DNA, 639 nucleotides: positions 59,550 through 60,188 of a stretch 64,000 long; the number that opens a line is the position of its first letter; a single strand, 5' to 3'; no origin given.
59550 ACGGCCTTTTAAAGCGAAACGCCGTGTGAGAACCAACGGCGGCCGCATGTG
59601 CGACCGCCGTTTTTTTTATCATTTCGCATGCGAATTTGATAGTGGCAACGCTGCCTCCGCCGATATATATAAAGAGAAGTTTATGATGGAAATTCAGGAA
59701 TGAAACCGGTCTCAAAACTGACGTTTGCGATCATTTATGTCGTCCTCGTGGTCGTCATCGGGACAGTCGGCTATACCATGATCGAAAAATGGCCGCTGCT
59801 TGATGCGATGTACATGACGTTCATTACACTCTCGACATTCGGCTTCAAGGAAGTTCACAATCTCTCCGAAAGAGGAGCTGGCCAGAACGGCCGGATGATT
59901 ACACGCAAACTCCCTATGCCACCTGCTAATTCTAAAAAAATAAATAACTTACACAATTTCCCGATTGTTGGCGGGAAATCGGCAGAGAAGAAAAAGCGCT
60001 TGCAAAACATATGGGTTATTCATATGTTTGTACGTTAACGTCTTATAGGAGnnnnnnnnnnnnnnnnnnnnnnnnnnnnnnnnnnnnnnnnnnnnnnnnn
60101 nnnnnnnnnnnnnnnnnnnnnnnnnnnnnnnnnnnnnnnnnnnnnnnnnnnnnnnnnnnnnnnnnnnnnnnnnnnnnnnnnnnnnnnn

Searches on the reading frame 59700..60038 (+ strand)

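Call 36: search_protein_families(library=pfam, proteins=[window:59700-60038:+], max_evalue=0.001)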
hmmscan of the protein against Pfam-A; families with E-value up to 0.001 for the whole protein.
window:59700-60038:+ (112 aa): 1 family
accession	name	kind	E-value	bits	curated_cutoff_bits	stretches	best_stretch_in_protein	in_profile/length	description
PF07885.22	Ion_trans_2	-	7.2e-08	32.7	22.5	1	12-55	1-47/79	Ion channel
